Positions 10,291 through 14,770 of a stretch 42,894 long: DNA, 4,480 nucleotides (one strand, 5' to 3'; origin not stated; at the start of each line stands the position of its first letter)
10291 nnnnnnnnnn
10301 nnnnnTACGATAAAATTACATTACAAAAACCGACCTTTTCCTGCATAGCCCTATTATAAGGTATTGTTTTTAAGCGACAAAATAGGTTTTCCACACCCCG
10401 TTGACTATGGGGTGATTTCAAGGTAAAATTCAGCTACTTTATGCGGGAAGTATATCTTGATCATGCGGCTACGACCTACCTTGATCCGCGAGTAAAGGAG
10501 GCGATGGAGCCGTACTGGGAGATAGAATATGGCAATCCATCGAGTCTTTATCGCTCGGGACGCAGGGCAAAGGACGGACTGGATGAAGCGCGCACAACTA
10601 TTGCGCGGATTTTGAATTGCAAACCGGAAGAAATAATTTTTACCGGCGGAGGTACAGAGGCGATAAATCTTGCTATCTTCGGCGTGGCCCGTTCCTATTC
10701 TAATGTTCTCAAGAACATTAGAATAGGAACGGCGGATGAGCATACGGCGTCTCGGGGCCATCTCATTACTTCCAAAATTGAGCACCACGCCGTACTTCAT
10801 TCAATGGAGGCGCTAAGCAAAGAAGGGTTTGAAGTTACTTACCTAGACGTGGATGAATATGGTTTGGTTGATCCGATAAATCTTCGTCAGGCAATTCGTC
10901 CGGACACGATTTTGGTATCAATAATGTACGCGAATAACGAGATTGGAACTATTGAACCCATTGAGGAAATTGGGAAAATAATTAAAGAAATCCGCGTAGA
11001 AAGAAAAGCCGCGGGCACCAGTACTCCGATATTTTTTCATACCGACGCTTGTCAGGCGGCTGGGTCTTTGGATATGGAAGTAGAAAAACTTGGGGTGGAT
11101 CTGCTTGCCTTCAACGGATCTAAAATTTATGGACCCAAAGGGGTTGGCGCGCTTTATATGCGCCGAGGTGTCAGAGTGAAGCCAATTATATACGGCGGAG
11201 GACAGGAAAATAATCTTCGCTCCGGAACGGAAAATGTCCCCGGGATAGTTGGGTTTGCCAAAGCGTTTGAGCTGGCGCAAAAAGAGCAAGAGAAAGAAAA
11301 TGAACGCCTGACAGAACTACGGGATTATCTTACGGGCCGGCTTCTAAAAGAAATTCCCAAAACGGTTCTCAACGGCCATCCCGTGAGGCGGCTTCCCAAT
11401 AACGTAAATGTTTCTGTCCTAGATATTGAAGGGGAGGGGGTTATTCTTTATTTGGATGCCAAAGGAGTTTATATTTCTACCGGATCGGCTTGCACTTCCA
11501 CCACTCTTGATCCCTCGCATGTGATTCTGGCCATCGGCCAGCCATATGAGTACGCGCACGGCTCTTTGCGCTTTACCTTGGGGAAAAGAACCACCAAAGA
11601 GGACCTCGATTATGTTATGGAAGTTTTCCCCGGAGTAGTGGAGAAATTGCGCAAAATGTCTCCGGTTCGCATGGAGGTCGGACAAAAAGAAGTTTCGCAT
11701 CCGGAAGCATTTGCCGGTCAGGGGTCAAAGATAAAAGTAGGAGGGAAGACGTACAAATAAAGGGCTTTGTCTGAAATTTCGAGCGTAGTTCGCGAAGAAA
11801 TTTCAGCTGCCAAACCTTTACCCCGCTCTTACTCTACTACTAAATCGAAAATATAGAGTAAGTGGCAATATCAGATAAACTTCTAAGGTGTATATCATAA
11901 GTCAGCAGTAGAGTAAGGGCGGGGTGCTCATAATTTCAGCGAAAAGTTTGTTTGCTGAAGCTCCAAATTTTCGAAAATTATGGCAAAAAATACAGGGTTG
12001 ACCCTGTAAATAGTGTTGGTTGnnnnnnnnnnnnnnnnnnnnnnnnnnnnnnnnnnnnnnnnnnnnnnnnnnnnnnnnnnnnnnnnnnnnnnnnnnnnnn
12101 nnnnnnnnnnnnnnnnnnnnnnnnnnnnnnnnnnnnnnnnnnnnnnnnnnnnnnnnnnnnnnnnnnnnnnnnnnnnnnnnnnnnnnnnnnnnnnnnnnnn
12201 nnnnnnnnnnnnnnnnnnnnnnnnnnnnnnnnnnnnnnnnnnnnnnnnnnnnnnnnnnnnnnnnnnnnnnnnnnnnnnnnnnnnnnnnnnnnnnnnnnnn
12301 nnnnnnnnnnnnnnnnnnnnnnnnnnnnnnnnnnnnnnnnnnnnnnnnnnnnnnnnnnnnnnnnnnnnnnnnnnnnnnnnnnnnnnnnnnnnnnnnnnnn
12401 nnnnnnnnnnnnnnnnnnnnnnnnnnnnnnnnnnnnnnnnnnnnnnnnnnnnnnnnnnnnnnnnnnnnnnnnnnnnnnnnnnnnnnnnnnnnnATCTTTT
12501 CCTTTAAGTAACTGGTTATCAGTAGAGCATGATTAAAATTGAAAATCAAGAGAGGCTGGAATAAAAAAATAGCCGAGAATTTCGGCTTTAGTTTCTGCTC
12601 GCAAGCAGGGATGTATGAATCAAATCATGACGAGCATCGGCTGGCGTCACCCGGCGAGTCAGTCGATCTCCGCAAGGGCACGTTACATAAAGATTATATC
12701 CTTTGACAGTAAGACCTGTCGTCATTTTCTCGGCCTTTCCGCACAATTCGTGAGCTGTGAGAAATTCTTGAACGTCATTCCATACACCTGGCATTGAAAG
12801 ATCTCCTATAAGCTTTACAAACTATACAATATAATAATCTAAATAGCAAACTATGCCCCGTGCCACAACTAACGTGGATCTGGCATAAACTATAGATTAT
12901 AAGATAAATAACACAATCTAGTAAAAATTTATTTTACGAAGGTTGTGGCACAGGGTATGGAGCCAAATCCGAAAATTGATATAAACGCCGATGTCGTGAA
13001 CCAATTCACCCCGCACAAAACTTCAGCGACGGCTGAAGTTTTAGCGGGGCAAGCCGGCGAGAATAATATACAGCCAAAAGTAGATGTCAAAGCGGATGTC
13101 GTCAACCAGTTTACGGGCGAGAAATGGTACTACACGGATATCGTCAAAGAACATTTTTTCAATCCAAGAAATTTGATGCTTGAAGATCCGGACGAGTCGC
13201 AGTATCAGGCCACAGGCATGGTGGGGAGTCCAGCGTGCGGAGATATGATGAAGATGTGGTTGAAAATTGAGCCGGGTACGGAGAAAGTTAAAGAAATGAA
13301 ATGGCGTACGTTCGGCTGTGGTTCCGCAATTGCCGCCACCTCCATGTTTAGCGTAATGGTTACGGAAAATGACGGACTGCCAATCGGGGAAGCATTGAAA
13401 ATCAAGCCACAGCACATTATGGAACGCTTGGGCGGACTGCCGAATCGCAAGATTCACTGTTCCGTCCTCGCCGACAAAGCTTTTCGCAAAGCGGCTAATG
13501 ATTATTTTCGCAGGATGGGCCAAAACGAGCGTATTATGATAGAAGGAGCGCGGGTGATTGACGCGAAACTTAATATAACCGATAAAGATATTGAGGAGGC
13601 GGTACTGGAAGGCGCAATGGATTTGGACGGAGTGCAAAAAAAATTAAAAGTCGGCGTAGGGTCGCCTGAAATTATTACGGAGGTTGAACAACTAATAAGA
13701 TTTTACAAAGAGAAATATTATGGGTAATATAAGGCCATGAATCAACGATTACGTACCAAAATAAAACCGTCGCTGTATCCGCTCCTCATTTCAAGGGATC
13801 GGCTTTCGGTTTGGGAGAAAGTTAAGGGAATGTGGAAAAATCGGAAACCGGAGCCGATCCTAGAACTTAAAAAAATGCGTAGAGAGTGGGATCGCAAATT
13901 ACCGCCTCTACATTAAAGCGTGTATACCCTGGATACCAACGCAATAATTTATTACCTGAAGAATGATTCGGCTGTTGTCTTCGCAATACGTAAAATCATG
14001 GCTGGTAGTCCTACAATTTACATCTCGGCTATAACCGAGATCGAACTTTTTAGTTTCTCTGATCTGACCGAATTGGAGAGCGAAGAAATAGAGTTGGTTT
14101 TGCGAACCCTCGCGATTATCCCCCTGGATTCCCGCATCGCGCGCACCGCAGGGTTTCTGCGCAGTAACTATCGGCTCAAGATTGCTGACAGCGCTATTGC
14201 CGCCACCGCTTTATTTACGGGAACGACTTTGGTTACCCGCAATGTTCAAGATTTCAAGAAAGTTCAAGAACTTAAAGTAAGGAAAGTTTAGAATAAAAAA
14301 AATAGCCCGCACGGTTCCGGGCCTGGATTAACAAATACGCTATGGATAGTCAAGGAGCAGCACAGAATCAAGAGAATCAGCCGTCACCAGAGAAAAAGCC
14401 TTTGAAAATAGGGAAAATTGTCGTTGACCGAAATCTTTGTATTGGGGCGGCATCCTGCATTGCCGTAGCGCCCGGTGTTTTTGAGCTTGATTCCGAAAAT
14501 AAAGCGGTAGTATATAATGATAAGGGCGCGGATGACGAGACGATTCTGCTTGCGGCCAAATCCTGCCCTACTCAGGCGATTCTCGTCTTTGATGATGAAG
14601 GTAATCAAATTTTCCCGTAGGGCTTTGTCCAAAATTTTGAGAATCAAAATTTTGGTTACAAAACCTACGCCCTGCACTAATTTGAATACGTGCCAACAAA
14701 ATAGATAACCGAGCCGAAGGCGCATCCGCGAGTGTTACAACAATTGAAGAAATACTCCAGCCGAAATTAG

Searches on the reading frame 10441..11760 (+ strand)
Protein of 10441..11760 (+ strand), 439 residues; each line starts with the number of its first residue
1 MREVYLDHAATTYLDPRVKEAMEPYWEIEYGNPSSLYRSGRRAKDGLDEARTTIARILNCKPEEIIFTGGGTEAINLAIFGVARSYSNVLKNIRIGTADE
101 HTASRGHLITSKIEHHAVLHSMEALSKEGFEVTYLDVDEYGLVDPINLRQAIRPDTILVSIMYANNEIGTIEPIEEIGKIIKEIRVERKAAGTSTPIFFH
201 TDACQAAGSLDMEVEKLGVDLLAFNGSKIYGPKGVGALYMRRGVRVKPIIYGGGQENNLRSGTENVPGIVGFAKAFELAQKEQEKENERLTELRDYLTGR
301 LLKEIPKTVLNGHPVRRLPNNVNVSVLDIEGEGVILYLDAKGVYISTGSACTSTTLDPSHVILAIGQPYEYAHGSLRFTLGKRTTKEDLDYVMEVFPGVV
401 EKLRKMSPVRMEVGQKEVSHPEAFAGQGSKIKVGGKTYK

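Call 8: search_protein_families(library=pfam, proteins=[window:10441-11760:+])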
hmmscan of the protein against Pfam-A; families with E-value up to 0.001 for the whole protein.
window:10441-11760:+ (439 aa): 2 families
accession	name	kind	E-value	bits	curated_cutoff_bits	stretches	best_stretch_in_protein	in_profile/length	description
PF00266.25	Aminotran_5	-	5.9e-73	246.4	21.5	1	4-392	1-371/371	Aminotransferase class-V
PF00155.27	Aminotran_1_2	-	0.00033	20.4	19.7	0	45-84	42-89/361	Aminotransferase class I and II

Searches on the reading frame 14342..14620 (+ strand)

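Call 8: search_protein_families(library=pfam, proteins=[window:14342-14620:+])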
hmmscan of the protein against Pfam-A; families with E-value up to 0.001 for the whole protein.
window:14342-14620:+ (92 aa): 3 families
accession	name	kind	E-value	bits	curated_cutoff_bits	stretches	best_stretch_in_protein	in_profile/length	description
PF13370.11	Fer4_13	-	4.3e-12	47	24.5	1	28-80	1-56/58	4Fe-4S single cluster domain of Ferredoxin I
PF13459.11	Fer4_15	-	2.6e-11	44.5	22.4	1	26-82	1-66/66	4Fe-4S single cluster domain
PF06902.16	Fer4_19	-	2.7e-06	27.7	24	1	25-79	7-58/64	Divergent 4Fe-4S mono-cluster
